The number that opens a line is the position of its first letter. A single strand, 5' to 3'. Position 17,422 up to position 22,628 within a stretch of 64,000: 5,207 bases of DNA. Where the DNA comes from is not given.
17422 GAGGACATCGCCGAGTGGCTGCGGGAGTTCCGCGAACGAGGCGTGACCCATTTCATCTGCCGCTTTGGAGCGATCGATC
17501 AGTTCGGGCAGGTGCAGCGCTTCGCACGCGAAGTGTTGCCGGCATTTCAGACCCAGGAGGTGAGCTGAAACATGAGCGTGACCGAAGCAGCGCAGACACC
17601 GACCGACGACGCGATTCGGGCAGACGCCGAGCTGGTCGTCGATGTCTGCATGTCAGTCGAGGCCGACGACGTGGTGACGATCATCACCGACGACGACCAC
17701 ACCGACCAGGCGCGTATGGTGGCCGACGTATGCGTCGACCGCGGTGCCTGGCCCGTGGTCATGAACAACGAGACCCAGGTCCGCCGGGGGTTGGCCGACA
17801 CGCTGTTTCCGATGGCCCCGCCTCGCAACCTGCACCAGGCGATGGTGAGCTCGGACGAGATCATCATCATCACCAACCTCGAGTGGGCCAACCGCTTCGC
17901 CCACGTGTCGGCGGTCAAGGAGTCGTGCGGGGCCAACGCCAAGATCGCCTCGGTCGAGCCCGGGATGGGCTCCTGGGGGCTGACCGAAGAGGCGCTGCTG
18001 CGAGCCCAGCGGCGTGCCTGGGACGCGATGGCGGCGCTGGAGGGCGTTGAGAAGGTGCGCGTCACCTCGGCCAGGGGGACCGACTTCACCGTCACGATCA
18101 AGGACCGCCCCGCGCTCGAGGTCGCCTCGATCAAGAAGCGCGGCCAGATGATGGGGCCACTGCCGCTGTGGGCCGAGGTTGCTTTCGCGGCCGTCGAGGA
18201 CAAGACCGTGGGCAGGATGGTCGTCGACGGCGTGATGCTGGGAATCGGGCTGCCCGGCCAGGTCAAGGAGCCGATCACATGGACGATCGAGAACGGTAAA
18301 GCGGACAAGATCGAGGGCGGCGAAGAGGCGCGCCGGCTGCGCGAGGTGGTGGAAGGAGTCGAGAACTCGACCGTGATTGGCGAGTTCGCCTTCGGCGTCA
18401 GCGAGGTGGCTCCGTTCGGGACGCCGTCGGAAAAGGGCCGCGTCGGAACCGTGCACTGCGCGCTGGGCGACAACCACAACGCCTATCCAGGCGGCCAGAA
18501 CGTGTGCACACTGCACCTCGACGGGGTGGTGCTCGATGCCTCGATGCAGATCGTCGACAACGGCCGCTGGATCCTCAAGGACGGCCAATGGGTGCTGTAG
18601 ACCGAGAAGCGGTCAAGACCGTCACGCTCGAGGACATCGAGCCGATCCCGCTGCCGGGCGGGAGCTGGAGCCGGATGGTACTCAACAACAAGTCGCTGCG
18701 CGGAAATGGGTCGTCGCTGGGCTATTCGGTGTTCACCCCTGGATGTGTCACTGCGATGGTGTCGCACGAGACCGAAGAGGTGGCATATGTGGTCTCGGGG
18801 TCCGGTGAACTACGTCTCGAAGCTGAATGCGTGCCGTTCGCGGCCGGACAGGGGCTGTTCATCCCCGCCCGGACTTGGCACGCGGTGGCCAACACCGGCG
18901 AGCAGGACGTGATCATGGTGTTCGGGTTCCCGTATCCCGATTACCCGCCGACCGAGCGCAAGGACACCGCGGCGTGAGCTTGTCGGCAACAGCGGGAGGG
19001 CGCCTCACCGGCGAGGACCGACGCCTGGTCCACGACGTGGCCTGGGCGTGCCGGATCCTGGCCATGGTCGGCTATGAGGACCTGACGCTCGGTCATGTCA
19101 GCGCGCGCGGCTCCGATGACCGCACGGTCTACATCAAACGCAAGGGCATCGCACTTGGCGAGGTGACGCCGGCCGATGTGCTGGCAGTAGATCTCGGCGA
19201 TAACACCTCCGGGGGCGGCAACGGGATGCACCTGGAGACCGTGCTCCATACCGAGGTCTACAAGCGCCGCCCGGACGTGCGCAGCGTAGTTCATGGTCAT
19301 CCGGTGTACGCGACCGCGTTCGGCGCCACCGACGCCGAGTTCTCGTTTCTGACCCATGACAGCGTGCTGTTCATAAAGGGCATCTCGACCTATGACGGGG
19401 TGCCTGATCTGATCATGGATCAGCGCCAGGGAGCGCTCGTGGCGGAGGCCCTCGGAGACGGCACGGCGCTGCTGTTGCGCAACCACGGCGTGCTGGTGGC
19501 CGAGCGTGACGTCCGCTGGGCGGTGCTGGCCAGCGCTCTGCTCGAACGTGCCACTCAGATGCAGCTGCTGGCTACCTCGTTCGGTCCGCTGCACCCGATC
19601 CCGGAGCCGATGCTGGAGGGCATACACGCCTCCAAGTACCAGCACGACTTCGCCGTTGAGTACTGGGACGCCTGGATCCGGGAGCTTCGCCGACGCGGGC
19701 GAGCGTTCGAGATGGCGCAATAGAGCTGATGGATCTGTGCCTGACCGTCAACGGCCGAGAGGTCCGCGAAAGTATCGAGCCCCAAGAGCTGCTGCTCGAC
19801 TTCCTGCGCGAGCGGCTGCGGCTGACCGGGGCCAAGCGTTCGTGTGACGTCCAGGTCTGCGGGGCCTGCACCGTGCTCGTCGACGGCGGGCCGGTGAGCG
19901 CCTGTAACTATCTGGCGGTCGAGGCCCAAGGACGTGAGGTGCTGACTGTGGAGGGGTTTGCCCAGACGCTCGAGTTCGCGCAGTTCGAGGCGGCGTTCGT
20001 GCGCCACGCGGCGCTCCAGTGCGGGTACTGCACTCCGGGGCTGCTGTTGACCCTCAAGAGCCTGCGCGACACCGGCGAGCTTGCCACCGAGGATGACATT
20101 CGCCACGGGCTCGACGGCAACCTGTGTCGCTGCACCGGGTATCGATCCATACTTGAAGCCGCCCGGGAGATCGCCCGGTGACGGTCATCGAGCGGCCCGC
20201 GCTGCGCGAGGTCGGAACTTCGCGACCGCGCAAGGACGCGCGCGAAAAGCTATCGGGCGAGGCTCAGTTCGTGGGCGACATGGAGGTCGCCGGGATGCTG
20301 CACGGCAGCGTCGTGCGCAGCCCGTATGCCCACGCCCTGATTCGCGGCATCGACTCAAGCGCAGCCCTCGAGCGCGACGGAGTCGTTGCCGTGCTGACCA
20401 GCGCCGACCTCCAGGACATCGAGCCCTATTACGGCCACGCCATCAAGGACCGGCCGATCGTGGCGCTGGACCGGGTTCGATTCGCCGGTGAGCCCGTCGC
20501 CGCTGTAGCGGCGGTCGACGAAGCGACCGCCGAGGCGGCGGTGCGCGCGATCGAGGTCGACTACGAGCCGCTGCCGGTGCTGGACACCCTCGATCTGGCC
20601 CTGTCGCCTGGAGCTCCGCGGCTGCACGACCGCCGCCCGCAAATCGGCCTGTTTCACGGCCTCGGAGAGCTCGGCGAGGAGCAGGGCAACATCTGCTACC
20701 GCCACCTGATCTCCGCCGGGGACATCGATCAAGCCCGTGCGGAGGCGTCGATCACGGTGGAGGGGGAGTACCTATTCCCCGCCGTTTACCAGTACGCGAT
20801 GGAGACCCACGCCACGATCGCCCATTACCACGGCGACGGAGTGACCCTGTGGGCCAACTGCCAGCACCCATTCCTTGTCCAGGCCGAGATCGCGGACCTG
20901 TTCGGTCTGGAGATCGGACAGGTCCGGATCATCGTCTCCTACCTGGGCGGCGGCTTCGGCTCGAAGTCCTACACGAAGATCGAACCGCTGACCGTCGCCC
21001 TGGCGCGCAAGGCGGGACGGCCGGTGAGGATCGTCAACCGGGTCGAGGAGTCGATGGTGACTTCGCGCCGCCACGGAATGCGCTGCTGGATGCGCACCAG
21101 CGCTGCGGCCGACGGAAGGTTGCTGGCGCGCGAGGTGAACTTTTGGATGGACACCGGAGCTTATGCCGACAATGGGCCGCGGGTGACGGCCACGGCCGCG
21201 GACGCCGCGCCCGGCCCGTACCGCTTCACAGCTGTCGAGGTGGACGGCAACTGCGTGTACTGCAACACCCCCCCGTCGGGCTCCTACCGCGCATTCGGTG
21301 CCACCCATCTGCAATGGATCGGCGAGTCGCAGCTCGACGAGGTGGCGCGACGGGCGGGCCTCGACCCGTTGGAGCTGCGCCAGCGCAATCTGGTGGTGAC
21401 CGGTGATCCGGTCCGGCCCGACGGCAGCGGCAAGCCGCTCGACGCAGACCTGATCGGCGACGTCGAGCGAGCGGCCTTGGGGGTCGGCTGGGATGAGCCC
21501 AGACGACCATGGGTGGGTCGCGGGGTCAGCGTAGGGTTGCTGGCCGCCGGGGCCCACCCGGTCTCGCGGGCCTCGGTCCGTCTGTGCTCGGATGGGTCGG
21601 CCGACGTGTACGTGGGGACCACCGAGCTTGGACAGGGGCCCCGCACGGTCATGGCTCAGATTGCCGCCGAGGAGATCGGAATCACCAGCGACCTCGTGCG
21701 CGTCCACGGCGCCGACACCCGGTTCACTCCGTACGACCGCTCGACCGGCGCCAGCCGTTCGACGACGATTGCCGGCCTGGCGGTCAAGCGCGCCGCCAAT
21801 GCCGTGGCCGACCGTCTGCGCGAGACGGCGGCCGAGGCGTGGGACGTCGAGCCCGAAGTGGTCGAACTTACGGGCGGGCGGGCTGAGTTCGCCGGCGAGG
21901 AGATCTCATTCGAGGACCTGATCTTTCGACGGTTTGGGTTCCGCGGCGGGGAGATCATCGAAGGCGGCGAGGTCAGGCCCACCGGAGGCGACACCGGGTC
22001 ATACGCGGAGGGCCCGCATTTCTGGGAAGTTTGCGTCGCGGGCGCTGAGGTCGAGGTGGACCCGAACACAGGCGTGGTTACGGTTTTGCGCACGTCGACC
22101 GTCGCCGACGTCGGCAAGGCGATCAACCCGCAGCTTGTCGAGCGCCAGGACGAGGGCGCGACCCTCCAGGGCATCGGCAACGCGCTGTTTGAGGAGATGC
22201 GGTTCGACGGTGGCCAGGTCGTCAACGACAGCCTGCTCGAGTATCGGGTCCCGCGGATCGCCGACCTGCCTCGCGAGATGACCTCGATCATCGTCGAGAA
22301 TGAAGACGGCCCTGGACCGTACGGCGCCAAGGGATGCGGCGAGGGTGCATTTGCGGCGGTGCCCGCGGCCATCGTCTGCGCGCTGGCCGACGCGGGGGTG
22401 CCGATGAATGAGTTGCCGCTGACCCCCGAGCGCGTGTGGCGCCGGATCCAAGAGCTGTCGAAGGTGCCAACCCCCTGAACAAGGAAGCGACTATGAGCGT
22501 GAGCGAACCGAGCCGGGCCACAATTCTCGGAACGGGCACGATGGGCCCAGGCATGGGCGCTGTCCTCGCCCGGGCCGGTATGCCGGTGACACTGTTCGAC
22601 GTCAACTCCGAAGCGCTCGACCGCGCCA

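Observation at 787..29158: Vitamin B6 catabolic cluster that keeps the upper M. loti pathway but appears to use a different ring-opening route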

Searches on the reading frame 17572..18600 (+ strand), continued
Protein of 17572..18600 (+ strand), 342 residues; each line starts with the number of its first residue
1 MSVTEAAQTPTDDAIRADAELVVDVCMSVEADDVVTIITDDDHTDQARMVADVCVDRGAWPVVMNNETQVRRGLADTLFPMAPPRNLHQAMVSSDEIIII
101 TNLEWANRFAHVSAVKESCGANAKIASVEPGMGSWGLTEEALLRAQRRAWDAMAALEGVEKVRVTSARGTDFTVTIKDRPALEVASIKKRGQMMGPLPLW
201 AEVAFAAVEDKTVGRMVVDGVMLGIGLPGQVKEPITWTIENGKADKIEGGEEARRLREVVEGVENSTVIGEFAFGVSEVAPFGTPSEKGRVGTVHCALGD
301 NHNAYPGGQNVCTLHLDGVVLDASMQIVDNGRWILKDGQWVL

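Call 82: search_protein_families(library=pfam, proteins=[L096:59-1324:-, L096:1401-2183:+, L096:2294-3406:-, L096:3511-4212:-, L096:4199-4948:-, L096:5030-6004:-, L096:6001-6867:-, L096:10688-11953:+, L096:11979-12839:+, L096:12836-13798:+], max_evalue=0.00001)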
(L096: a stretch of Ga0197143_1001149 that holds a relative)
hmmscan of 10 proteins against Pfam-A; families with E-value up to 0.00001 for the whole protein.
L096:59-1324:- (421 aa): 2 families
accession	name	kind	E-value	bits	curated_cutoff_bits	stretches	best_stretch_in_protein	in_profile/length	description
PF01546.33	Peptidase_M20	-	5.7e-35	121.5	24.6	1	97-415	1-205/206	Peptidase family M20/M25/M40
PF07687.19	M20_dimer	-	1.3e-07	32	21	1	204-312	5-104/107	Peptidase dimerisation domain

L096:1401-2183:+ (260 aa): 1 family
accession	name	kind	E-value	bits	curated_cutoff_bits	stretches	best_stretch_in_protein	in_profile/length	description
PF01144.29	CoA_trans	-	9.9e-27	94.2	23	1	14-223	3-217/217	Coenzyme A transferase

L096:2294-3406:- (370 aa): 1 family
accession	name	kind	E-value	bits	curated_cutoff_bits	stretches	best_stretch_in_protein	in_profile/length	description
PF09084.16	NMT1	-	9.5e-42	143.8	20.5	1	74-287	3-215/216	NMT1/THI5 like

L096:3511-4212:- (233 aa): 2 families
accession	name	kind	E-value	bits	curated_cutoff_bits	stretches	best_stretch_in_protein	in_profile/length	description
PF00005.33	ABC_tran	-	4.1e-33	115.3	25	1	19-161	1-136/137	ABC transporter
PF13304.12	AAA_21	-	1.3e-08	35.8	27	0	31-55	1-25/304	AAA domain, putative AbiEii toxin, Type IV TA system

L096:4199-4948:- (249 aa): 4 families
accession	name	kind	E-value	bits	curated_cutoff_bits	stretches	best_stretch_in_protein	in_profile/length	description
PF00005.33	ABC_tran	-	1.1e-28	100.9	25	1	19-174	1-137/137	ABC transporter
PF13304.12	AAA_21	-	4.5e-09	37.2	27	0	142-201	236-296/304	AAA domain, putative AbiEii toxin, Type IV TA system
PF02463.25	SMC_N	-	4.4e-08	33.3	40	1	28-216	23-209/220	RecF/RecN/SMC N terminal domain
PF12399.14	BCA_ABC_TP_C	-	6.6e-07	29.2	25.5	1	223-246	2-25/27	Branched-chain amino acid ATP-binding cassette transporter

L096:5030-6004:- (324 aa): 1 family
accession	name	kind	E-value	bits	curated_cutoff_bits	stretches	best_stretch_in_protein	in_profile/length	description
PF02653.21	BPD_transp_2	-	2.2e-38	132.4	26.8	1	28-294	3-268/269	Branched-chain amino acid transport system / permease component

L096:6001-6867:- (288 aa): 1 family
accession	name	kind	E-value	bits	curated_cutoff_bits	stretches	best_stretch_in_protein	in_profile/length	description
PF02653.21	BPD_transp_2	-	2e-38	132.5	26.8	1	5-273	2-268/269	Branched-chain amino acid transport system / permease component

L096:10688-11953:+ (421 aa): 3 families
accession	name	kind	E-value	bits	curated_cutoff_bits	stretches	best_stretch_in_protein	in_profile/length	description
PF13458.12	Peripla_BP_6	-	9.6e-47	160.7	31.7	1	40-394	1-342/343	Periplasmic binding protein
PF01094.35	ANF_receptor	-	5e-17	62.4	25.4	1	82-271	18-205/353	Receptor family ligand binding region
PF13433.12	Peripla_BP_5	-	4.3e-11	42.9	27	1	47-364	7-308/363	Periplasmic binding protein domain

L096:11979-12839:+ (286 aa): 1 family
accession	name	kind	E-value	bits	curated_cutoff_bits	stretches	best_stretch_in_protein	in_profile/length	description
PF02653.21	BPD_transp_2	-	7.9e-18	65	26.8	1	9-279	2-269/269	Branched-chain amino acid transport system / permease component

L096:12836-13798:+ (320 aa): 1 family
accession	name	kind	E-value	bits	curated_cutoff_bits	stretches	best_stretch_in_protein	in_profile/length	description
PF02653.21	BPD_transp_2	-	1.1e-28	100.6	26.8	1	35-289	4-268/269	Branched-chain amino acid transport system / permease component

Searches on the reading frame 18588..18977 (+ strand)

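Call 20: search_protein_families(library=ncbifam, proteins=[window:18588-18977:+], max_evalue=0.00001)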
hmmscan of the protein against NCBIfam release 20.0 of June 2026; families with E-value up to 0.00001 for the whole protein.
window:18588-18977:+ (129 aa): 0 families

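Call 54: search_protein_families(library=pfam, proteins=[window:18588-18977:+], max_evalue=0.01)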
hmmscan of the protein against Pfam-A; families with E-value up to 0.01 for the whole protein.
window:18588-18977:+ (129 aa): 5 families
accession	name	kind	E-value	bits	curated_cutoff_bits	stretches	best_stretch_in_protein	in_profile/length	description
PF07883.17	Cupin_2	-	4.7e-14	52.3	27.2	1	48-111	4-67/70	Cupin domain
PF00190.28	Cupin_1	-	0.00025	21.1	22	1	32-114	23-113/151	Cupin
PF02311.25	AraC_binding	-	0.0036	17.5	21.1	1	52-106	13-67/135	AraC-like ligand binding domain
PF16867.11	DMSP_lyase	-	0.0038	17.4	27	1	43-102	96-155/162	Dimethlysulfonioproprionate lyase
PF21621.3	MPI_cupin_dom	-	0.0097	16.3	27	0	61-96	28-63/79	Mannose-6-phosphate isomerase, cupin domain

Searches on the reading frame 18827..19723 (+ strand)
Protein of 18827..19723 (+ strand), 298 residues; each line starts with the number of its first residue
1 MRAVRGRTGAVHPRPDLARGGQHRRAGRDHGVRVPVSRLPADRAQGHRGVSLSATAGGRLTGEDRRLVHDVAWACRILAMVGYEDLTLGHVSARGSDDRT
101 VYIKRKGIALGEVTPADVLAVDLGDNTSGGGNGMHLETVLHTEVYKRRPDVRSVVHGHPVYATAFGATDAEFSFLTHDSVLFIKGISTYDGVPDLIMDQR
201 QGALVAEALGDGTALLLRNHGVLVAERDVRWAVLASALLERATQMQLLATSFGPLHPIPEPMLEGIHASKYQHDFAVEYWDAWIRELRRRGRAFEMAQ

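Call 6: search_protein_families(library=pfam, proteins=[window:18827-19723:+])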
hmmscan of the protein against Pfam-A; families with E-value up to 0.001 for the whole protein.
window:18827-19723:+ (298 aa): 1 family
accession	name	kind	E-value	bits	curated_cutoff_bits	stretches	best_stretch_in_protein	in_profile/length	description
PF00596.27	Aldolase_II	-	2.5e-35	122.5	22.2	1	70-247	2-183/183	Class II Aldolase and Adducin N-terminal domain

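Call 12: search_solved_structures(query=window:18827-19723:+, max_evalue=0.00001)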
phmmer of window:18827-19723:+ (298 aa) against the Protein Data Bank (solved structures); distinct sequences matched with E-value up to 0.00001: 32.
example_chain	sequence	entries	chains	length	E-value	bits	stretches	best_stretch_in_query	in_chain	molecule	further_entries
8ix6_A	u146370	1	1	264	8.6e-32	113.7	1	59-293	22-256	Aldolase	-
8iqa_A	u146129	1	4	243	8.2e-28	100.7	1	69-286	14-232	Aldolase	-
8il8_A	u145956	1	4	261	9.1e-28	100.5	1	69-286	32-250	Aldolase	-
4xxf_A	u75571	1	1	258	1.1e-22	83.8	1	70-263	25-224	Fuculose-1-phosphate aldolase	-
9ryg_A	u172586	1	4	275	8.4e-18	67.8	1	74-261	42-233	Decarboxylase NovR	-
2z7b_A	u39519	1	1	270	1.4e-15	60.5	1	65-291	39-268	Mlr6791 protein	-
3ocr_A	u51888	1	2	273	1.9e-15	60.1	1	62-293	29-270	Class II aldolase/adducin domain protein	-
9m09_A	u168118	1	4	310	2.5e-15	59.7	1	65-251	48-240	TqaM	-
9m0a_B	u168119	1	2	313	2.6e-15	59.6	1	65-251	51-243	TqaM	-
2irp_A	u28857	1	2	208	2.6e-13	53.1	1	68-247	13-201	Putative aldolase class 2 protein aq_1979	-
9n43_A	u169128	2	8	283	2.8e-12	49.7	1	67-249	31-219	Class II aldolase/adducin N-terminal domain-containing protein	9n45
8iah_0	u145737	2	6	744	1.1e-10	44.5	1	71-254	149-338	Adducin 1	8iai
8iah_3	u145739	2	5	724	5.5e-10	42.1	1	67-251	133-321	Beta-adducin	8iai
6btd_A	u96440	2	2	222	7.5e-10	41.7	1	81-271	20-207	Fuculose phosphate aldolase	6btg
1e4c_P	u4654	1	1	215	1.8e-09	40.5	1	65-259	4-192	L-FUCULOSE 1-PHOSPHATE ALDOLASE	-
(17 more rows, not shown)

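Call 20: search_protein_families(library=ncbifam, proteins=[window:18974-19723:+], max_evalue=0.00001)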
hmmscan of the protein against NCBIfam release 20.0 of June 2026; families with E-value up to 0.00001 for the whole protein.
window:18974-19723:+ (249 aa): 25 families
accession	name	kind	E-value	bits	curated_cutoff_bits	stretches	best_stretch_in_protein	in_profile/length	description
NF005484.0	PRK07090.1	equivalog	2.8e-35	121.9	261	1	19-223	32-236/260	aldolase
NF004855.0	PRK06208.1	subfamily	7.5e-33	113.9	255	1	20-215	45-242/274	class II aldolase/adducin family protein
NF005451.0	PRK07044.1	subfamily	5.1e-26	91.3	207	1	11-245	15-254/256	aldolase II superfamily protein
NF005123.0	PRK06557.1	subfamily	1e-24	87.4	251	1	32-224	26-218/223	L-ribulose-5-phosphate 4-epimerase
NF005186.0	PRK06661.1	equivalog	1.8e-23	83.4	339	1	18-236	6-229/235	hypothetical protein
NF053537.1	DhpthDcsPhtC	equivalog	1.6e-22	80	200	1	21-204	3-197/232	3,4-dihydroxyphthalate decarboxylase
NF005068.0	PRK06486.1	equivalog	2.9e-21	75.9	269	1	18-245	27-260/262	aldolase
NF005689.0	PRK07490.1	equivalog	3.7e-19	68.9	260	1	18-204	14-203/248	hypothetical protein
NF040649.1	FucA_Meth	equivalog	3.9e-18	66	250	1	38-202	22-178/179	L-fuculose phosphate aldolase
NF006672.0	PRK09220.1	equivalog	8e-16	58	226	1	15-119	8-111/209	methylthioribulose 1-phosphate dehydratase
NF006208.0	PRK08333.1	equivalog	1.4e-14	54.2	267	1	50-196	35-179/189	aldolase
NF006413.0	PRK08660.1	equivalog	2.7e-14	53.4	203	1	29-201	13-178/184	aldolase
NF043034.1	OxoTetrPhDc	equivalog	4.6e-14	52.7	250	1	15-199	2-187/205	3-oxo-tetronate 4-phosphate decarboxylase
NF005302.0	PRK06833.1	equivalog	9.8e-14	51.3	264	1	38-211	26-197/214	L-fuculose-phosphate aldolase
NF053831.1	RU1PAldHalo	equivalog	5.4e-13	48.9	300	1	40-218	25-200/208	ribulose-1-phosphate aldolase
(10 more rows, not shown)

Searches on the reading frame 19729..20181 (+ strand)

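Call 6: search_protein_families(library=pfam, proteins=[window:19729-20181:+])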
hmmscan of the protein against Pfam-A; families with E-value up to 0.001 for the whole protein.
window:19729-20181:+ (150 aa): 3 families
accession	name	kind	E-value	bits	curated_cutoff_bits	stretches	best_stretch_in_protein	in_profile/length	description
PF01799.25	Fer2_2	-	1.5e-24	86.3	30.3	1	73-145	1-74/75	[2Fe-2S] binding domain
PF00111.32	Fer2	-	4.3e-08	33.4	21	1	6-60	2-55/77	2Fe-2S iron-sulfur cluster binding domain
PF13085.11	Fer2_3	-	6.9e-06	26.5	27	1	36-75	49-87/107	2Fe-2S iron-sulfur cluster binding domain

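Call 20: search_protein_families(library=ncbifam, proteins=[window:19729-20181:+], max_evalue=0.00001)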
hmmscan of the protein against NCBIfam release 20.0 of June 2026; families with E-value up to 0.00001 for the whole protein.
window:19729-20181:+ (150 aa): 11 families
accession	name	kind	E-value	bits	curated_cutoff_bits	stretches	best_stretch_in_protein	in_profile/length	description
NF043084.2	XdhC_XDHase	equivalog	1.1e-48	164.6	217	1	3-148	3-149/151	xanthine dehydrogenase subunit XdhC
NF041020.1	glyceraldDH_gamma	equivalog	1.9e-47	160.9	290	1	4-149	14-159/164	glyceraldehyde dehydrogenase subunit gamma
TIGR03198.1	pucE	equivalog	1.3e-42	144.8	254.3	1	3-149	4-149/151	xanthine dehydrogenase subunit E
TIGR03193.1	4hydroxCoAred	equivalog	7.6e-41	139.5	257.8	1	3-146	2-145/148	4-hydroxybenzoyl-CoA reductase subunit gamma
NF007387.0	PRK09908.1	equivalog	3.2e-38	130.6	212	1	5-147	11-154/159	xanthine dehydrogenase iron sulfur-binding subunit XdhC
NF008514.0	PRK11433.1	equivalog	3.6e-38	131.2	322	1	1-149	51-214/218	aldehyde dehydrogenase iron-sulfur subunit PaoA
TIGR03311.1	Se_dep_XDH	equivalog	1.9e-37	128.8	830.45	1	5-146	3-141/848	selenium-dependent xanthine dehydrogenase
NF045668.1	pterin_aldehy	equivalog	1.3e-33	116.1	1100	1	4-149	4-152/905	molybdopterin-dependent aldehyde oxidoreductase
TIGR02963.1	xanthine_xdhA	equivalog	8.4e-33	113.7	467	1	10-148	8-157/468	xanthine dehydrogenase small subunit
TIGR02969.1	mam_aldehyde_ox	subfamily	1.8e-25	88.7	1912.3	1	3-148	3-160/1330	aldehyde oxidase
TIGR03313.1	Se_sel_red_Mo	hypoth_equivalog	1.9e-06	25.9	1101.9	1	6-144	2-140/951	molybdopterin-dependent oxidoreductase Mo/Fe-S-binding subunit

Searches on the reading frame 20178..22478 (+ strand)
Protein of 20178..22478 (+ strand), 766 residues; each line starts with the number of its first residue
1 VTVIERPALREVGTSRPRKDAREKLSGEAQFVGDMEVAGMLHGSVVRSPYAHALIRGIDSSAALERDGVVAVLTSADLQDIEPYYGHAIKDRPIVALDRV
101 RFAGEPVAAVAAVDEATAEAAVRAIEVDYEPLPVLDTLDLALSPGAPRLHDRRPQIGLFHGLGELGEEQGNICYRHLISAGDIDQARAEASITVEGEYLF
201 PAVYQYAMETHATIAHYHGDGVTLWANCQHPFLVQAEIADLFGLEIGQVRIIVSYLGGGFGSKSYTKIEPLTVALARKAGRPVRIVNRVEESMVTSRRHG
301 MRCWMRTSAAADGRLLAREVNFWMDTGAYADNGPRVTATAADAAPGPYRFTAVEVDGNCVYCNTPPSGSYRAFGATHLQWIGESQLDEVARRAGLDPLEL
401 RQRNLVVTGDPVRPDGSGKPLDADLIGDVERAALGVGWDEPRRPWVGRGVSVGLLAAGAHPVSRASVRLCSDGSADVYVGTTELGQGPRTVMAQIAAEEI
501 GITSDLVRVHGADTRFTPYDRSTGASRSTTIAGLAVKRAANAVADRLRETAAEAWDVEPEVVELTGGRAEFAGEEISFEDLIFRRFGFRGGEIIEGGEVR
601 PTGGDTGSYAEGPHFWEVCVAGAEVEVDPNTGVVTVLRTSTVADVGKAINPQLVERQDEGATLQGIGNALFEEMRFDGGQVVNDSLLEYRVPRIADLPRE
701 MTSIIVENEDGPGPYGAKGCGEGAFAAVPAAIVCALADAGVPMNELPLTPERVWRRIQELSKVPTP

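Call 7: search_protein_families(library=pfam, proteins=[window:20178-22478:+])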
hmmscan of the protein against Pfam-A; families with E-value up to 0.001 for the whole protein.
window:20178-22478:+ (766 aa): 3 families
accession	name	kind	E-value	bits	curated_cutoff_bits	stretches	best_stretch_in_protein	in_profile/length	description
PF02738.23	MoCoBD_1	-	3.8e-68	229.7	27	1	169-405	6-244/244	Molybdopterin cofactor-binding domain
PF20256.3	MoCoBD_2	-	8.3e-66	222.8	27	1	442-698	19-283/283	Molybdopterin cofactor-binding domain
PF01315.27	Ald_Xan_dh_C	-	3.4e-28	98.6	31.3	1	26-133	1-110/110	Aldehyde oxidase and xanthine dehydrogenase, a/b hammerhead domain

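Call 20: search_protein_families(library=ncbifam, proteins=[window:20178-22478:+], max_evalue=0.00001)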
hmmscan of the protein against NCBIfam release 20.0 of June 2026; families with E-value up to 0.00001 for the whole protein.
window:20178-22478:+ (766 aa): 13 families
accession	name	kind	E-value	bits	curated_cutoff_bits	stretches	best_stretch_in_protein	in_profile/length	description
TIGR03194.1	4hydrxCoA_A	equivalog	3.5e-137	458.8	994.55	1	17-755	2-744/746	4-hydroxybenzoyl-CoA reductase subunit alpha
NF043082.1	XdhA_XDHase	equivalog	5.1e-134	448.1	780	1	12-759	1-754/758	xanthine dehydrogenase subunit XdhA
TIGR03196.1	pucD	equivalog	8.5e-131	437.8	783.65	2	15-410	7-382/763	xanthine dehydrogenase subunit D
NF007426.0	PRK09970.1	equivalog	1.4e-126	423.5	916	1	11-759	5-757/761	xanthine dehydrogenase molybdenum-binding subunit XdhA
NF041018.1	glyceraldDH_alpha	equivalog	3.1e-114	382.9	790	1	12-754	3-741/741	glyceraldehyde dehydrogenase subunit alpha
TIGR03311.1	Se_dep_XDH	equivalog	9e-101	338.3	830.45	2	11-553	161-684/848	selenium-dependent xanthine dehydrogenase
NF040766.1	CODH_aero_grp5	exception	1.1e-88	298.4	950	2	10-575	3-581/785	aerobic carbon-monoxide dehydrogenase large subunit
TIGR02965.1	xanthine_xdhB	equivalog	2.6e-84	283.8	849.5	3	465-760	450-757/758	xanthine dehydrogenase molybdopterin binding subunit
TIGR02416.1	CO_dehy_Mo_lg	equivalog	9.8e-82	275.3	991.15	2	25-406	6-395/770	aerobic carbon-monoxide dehydrogenase large subunit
NF045668.1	pterin_aldehy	equivalog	2.1e-81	274.3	1100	2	12-549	175-720/905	molybdopterin-dependent aldehyde oxidoreductase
TIGR03313.1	Se_sel_red_Mo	hypoth_equivalog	2.6e-78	263.7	1101.9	2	180-757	361-949/951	molybdopterin-dependent oxidoreductase Mo/Fe-S-binding subunit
NF041671.1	peri_hyde_PaoC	equivalog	1.4e-69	235.3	1180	1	10-758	16-732/735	aldehyde oxidoreductase molybdenum-binding subunit PaoC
TIGR02969.1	mam_aldehyde_ox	subfamily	1.5e-51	175.1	1912.3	2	25-406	589-948/1330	aldehyde oxidase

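Call 83: search_solved_structures(query=window:20178-22478:+, max_evalue=1e-30)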
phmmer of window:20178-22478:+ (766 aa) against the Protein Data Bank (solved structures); distinct sequences matched with E-value up to 1e-30: 41.
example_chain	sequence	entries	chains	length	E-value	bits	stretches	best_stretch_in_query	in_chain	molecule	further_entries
1rm6_A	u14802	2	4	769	8.1e-96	325.2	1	10-755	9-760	4-hydroxybenzoyl-CoA reductase alpha subunit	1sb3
7dqx_A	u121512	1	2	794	1.9e-80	274.4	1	13-763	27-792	6-hydroxypseudooxynicotine dehydrogenase complex subunit gamma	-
1ffu_B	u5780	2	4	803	2.2e-73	251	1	8-406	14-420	CUTL, MOLYBDOPROTEIN OF CARBON MONOXIDE DEHYDROGENASE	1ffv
8uem_A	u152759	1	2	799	6.9e-72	246.1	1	18-760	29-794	Carbon monoxide dehydrogenase (Large chain), CoxL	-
1t3q_B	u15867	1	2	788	8.5e-68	232.5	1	10-410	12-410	quinoline 2-oxidoreductase large subunit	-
1n5w_B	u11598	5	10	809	1.5e-62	215.1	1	8-406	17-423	Carbon monoxide dehydrogenase large chain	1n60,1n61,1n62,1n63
1zxi_B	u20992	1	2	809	2e-62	214.7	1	8-406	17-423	Carbon monoxide dehydrogenase large chain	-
2w55_B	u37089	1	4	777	2.6e-57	197.8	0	463-757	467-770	XANTHINE DEHYDROGENASE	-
1jro_B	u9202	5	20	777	2.7e-57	197.8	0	463-757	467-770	xanthine dehydrogenase, chain B | XANTHINE DEHYDROGENASE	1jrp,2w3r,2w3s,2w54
4zoh_A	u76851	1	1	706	8.9e-55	189.5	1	23-732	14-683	Putative oxidoreductase molybdopterin-binding subunit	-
3hrd_A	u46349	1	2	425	1.1e-54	189.2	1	12-409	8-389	Nicotinate dehydrogenase large molybdopterin subunit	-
1sij_A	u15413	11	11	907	4e-51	177.4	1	12-540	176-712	Aldehyde oxidoreductase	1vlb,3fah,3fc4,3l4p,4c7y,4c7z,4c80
3sr6_C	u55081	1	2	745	1.6e-50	175.4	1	12-738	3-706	Xanthine dehydrogenase/oxidase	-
1fiq_C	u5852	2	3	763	1.7e-50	175.3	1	12-738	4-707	XANTHINE OXIDASE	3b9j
3etr_C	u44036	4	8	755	1.7e-50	175.3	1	12-738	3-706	Xanthine dehydrogenase/oxidase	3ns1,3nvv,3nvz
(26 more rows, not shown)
